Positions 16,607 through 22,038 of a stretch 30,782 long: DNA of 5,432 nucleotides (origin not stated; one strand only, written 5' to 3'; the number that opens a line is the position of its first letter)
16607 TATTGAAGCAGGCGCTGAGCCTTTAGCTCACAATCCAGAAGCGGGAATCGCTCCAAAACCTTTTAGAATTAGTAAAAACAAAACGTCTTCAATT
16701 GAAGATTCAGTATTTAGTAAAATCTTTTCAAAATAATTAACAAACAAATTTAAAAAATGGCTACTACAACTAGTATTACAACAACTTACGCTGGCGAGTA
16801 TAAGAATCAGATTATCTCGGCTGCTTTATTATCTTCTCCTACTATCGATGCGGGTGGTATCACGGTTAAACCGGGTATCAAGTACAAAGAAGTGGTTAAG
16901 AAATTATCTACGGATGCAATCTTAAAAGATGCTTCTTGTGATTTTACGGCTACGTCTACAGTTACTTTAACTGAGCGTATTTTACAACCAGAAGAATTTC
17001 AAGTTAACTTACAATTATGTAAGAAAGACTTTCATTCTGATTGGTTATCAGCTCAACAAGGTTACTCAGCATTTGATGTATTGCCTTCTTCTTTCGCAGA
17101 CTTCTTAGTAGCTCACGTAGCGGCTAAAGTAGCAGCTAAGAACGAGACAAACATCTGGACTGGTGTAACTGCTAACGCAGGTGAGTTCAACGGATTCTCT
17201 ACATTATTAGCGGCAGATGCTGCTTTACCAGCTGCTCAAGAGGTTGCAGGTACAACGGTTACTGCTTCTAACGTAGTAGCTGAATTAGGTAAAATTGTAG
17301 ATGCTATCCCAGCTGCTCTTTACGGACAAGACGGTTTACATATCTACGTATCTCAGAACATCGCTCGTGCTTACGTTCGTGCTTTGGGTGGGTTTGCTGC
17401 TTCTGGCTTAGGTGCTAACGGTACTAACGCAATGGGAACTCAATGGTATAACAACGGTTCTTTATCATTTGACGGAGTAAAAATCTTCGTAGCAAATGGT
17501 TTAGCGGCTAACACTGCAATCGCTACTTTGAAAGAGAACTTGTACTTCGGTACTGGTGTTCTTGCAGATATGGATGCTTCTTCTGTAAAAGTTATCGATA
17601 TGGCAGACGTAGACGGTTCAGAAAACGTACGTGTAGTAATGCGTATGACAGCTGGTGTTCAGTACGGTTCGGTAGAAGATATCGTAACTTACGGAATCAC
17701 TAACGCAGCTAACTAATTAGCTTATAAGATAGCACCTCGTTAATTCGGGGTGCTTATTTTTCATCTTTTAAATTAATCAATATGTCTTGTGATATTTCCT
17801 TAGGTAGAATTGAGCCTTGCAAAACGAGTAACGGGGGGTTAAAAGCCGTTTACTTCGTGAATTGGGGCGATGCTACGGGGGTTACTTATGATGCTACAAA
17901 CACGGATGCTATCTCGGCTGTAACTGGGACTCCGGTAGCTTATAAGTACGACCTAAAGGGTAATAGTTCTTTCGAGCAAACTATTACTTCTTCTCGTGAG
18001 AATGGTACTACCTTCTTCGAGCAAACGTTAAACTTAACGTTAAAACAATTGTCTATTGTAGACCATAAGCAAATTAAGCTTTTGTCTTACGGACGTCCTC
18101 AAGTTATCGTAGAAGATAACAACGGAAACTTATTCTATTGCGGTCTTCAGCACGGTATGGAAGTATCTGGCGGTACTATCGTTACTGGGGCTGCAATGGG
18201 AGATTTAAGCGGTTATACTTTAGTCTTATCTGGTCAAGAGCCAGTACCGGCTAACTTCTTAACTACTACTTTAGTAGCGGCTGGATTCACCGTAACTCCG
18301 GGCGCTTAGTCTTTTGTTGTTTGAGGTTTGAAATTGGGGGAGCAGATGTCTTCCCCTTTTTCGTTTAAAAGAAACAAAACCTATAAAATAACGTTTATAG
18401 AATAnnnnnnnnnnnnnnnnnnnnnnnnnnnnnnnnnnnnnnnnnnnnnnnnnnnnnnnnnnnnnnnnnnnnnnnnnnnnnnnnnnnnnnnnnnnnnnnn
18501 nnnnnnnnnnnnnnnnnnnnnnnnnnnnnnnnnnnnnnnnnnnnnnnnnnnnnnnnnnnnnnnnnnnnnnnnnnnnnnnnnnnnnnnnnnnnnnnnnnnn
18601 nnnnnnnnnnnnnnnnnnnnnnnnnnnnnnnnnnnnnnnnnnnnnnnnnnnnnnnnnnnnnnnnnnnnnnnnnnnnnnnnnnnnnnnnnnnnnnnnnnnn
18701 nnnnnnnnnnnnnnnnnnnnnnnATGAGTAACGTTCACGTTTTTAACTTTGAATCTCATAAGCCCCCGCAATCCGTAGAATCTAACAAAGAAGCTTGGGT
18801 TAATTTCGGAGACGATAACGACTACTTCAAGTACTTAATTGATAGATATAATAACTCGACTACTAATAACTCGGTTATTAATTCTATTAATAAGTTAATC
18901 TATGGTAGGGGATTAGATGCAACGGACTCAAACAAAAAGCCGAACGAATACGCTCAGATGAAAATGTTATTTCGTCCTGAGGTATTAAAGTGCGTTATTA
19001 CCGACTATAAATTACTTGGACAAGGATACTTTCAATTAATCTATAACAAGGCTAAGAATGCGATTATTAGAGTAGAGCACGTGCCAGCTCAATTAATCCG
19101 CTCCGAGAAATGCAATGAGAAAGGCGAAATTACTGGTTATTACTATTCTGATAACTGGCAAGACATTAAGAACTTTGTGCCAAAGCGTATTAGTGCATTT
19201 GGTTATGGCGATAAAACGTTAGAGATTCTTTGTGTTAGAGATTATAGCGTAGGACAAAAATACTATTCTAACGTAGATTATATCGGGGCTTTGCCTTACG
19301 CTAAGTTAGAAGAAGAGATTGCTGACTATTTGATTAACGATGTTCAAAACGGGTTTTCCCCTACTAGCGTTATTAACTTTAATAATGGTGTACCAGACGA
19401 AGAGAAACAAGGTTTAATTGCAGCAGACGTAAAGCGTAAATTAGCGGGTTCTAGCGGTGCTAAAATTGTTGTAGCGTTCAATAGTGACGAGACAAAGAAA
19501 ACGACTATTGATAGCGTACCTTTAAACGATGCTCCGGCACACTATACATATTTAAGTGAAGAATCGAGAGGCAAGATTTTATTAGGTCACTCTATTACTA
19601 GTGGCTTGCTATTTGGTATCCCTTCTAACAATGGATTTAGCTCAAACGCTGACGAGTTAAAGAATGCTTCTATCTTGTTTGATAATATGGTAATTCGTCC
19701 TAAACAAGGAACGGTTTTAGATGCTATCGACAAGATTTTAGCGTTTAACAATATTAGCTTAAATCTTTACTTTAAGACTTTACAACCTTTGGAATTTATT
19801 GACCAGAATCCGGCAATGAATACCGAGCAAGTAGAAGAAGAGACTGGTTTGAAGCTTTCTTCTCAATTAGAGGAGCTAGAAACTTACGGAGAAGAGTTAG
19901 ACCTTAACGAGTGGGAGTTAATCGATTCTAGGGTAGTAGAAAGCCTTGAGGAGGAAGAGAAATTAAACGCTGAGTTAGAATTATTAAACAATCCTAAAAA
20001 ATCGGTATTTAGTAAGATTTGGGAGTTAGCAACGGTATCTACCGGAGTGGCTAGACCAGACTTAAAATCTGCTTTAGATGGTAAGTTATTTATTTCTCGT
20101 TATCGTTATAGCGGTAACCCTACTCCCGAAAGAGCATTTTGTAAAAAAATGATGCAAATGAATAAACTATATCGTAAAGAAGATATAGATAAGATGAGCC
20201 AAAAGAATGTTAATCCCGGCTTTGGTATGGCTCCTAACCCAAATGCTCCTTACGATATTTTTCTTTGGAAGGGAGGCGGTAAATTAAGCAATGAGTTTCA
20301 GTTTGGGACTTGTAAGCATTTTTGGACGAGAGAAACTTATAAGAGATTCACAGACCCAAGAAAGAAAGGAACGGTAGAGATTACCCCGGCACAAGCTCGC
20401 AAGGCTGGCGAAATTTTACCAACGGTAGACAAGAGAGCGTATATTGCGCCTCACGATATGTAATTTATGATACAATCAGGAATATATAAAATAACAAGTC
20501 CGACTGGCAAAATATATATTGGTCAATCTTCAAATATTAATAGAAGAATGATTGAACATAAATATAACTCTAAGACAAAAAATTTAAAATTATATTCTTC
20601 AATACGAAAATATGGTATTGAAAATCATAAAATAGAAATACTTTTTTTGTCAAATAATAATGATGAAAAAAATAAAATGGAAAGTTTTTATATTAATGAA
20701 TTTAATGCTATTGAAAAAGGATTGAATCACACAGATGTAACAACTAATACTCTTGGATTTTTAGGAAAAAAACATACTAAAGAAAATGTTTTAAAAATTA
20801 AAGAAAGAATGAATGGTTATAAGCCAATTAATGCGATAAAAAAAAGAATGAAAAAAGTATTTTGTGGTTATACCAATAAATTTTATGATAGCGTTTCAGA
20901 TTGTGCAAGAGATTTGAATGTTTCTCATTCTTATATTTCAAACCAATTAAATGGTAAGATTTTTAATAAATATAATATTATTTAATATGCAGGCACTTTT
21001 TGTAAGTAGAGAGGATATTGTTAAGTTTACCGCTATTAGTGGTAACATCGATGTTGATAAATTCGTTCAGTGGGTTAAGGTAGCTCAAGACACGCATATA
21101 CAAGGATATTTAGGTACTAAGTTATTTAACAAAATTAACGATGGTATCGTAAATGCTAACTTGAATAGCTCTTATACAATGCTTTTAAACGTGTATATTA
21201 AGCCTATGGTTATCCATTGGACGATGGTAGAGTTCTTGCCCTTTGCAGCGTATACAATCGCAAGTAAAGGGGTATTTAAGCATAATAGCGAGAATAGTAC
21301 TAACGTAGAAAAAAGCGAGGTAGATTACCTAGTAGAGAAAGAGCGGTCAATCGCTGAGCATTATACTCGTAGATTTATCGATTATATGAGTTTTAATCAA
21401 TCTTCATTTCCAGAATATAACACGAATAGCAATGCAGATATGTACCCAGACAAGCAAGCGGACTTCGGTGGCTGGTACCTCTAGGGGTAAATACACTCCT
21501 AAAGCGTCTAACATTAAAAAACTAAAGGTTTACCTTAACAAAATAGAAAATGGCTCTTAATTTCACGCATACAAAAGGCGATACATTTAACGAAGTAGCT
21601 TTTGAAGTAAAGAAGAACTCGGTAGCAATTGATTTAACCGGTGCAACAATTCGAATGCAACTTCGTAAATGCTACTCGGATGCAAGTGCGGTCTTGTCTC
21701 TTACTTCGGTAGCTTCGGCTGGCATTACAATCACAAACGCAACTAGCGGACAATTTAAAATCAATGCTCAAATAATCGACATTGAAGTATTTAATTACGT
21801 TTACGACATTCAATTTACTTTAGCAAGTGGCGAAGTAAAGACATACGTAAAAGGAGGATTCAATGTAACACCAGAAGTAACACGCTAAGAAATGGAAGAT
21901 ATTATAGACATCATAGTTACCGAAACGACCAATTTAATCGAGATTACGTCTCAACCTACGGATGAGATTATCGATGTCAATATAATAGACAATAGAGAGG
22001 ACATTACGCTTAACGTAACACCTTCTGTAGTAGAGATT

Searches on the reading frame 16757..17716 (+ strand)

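Call 29: search_protein_families(library=phrogs, proteins=[window:16757-17716:+], max_evalue=0.001)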
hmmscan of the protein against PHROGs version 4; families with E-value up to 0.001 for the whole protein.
window:16757-17716:+ (319 aa): 1 family
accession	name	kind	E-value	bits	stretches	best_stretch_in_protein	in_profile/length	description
phrog_11320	-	unknown function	5.8e-36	125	1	1-312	1-304/324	-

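Call 77: search_protein_families(library=pfam, proteins=[window:16757-17716:+], max_evalue=0.01)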
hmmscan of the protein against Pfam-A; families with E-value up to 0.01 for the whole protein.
window:16757-17716:+ (319 aa): 0 families

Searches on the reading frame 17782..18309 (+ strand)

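Call 29: search_protein_families(library=phrogs, proteins=[window:17782-18309:+], max_evalue=0.001)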
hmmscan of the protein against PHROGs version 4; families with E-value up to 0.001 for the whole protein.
window:17782-18309:+ (175 aa): 1 family
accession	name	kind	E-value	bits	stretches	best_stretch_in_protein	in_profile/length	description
phrog_19091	-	unknown function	1.1e-32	114.2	1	1-167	1-167/181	-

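Call 77: search_protein_families(library=pfam, proteins=[window:17782-18309:+], max_evalue=0.01)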
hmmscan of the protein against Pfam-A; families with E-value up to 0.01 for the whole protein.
window:17782-18309:+ (175 aa): 1 family
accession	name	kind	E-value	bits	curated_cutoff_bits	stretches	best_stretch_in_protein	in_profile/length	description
PF22367.1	FlgE_3rd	-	0.0019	18.8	27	0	123-171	51-99/121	Flagellar hook protein FlgE, third domain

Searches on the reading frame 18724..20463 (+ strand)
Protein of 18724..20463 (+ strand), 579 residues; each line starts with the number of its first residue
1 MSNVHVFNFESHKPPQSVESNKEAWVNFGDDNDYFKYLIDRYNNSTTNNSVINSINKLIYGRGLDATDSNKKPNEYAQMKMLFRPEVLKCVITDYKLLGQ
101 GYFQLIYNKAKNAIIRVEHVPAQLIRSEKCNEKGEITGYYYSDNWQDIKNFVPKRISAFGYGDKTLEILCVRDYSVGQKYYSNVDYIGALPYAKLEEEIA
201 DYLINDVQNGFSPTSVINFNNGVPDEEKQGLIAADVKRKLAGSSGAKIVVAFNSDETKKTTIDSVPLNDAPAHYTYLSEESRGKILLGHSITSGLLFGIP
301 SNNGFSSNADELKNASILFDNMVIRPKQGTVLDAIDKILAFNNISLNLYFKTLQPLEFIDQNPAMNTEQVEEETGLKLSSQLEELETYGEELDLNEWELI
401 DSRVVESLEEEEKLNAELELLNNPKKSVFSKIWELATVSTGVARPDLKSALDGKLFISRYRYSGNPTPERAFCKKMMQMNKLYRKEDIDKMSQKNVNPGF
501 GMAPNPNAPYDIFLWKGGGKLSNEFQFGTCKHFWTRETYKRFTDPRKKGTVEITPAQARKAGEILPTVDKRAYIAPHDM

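Call 8: search_protein_families(library=phrogs, proteins=[window:18724-20463:+], max_evalue=0.01)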
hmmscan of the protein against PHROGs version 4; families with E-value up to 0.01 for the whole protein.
window:18724-20463:+ (579 aa): 3 families
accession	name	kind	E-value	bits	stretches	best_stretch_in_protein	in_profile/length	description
phrog_33693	-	head and packaging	1.4e-88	298.8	1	18-579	15-552/560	portal protein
phrog_11226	-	head and packaging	6.1e-19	69.3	2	25-149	24-144/388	portal protein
phrog_68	-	head and packaging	1.7e-07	31.2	1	77-337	86-326/344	portal protein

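Call 15: find_related_loci(query=window:18724-20463:+, collection=viral_contigs, flank=10000)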
Query window:18724-20463:+ (579 aa) in viral_contigs; peptide patterns used: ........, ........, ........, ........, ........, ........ (x = any residue, [..] = any of these).
599 stretches matched a pattern (row limit reached: there are more); 599 encode a relative of the query (tblastn E <= 1e-3); the best 80 are kept; 80 distinct loci.
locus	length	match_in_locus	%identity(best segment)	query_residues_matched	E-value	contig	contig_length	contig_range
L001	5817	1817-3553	99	1-579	0e+0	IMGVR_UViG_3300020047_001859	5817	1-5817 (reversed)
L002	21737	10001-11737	90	1-579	0e+0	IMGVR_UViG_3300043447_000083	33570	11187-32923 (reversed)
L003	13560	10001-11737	89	1-579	0e+0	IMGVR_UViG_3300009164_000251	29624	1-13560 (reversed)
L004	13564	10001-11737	89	1-579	0e+0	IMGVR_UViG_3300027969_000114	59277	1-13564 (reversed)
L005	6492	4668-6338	88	1-567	0e+0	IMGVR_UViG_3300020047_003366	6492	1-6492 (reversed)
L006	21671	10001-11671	88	1-567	0e+0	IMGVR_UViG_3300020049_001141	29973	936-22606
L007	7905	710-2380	86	1-567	0e+0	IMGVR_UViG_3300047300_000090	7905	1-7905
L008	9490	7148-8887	84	1-579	0e+0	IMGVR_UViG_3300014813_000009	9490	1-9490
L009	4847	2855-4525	86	1-567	0e+0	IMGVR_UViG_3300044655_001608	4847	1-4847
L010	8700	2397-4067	85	1-567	0e+0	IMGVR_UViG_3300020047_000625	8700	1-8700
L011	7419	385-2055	85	1-567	0e+0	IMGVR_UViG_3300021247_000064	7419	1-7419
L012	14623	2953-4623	84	1-567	0e+0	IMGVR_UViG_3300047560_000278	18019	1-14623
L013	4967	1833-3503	84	1-567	0e+0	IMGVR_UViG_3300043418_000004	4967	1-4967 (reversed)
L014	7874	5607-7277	83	1-567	0e+0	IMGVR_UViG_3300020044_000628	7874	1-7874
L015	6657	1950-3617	84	1-566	0e+0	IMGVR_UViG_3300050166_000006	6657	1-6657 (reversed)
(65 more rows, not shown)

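Call 28: find_related_loci(query=window:18724-20463:+, collection=genome_contigs, flank=10000)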
Query window:18724-20463:+ (579 aa) in genome_contigs; peptide patterns used: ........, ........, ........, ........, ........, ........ (x = any residue, [..] = any of these).
56 stretches matched a pattern; 1 encode a relative of the query (tblastn E <= 1e-3); 1 distinct loci.
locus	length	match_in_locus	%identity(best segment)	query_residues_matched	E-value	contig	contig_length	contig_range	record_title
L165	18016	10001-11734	47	1-579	5e-166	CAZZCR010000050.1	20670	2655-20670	MAG TPA_asm: uncultured Flavipsychrobacter sp. isolate SRP302895_co1_191 genome assembly, contig: NODE_4754_length_20670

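Call 38: search_dna_similar(query=window:18724-20463:+, collection=phages, mode=protein, max_rows=25)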
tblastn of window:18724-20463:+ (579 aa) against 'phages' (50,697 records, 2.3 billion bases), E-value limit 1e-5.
Records with a match: 4; places in all: 4; records where one place covers at least 80% of the query: 4.
Best place of each record, by identity: <60% 4.
By first word of the organism name: Nonlabens 4.
By host as written in the record: Persicivirga sp. IMCC12024 4.
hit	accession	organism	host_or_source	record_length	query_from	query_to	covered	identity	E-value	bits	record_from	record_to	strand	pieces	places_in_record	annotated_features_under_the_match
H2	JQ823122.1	Nonlabens phage P12024S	Persicivirga sp. IMCC12024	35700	4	579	99%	33.3%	1e-80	282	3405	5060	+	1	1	phage portal protein | hypothetical protein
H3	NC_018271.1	Nonlabens phage P12024S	Persicivirga sp. IMCC12024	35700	4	579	99%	33.3%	1e-80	282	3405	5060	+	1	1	portal protein | hypothetical protein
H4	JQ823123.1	Nonlabens phage P12024L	Persicivirga sp. IMCC12024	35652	4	579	99%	33.3%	2e-80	281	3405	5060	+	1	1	phage portal protein | hypothetical protein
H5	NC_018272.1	Nonlabens phage P12024L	Persicivirga sp. IMCC12024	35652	4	579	99%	33.3%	2e-80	281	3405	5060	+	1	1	portal protein | hypothetical protein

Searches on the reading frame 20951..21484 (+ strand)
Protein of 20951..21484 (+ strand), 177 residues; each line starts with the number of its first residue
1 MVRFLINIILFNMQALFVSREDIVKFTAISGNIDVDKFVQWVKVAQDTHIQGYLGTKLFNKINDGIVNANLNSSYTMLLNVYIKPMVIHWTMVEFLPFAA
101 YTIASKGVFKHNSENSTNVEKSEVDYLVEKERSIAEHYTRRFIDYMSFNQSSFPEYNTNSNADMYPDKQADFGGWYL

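Call 77: search_protein_families(library=pfam, proteins=[window:20951-21484:+], max_evalue=0.01)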
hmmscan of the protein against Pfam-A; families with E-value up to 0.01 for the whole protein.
window:20951-21484:+ (177 aa): 1 family
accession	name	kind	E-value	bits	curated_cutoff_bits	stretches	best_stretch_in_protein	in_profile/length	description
PF20459.4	DUF6712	-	1.8e-24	86.5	25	1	50-163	1-118/121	Family of unknown function (DUF6712)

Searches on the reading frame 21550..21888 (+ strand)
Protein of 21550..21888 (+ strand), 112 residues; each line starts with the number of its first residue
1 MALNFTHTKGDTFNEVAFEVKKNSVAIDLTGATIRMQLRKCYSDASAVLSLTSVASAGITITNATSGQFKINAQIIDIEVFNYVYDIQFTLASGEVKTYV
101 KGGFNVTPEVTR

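Call 77: search_protein_families(library=pfam, proteins=[window:21550-21888:+], max_evalue=0.01)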
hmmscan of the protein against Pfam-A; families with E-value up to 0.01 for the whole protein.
window:21550-21888:+ (112 aa): 1 family
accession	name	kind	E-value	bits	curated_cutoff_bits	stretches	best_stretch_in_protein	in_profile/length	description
PF10651.15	BppU_N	-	0.00068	19.8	23.1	1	14-84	31-92/142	BppU N-terminal domain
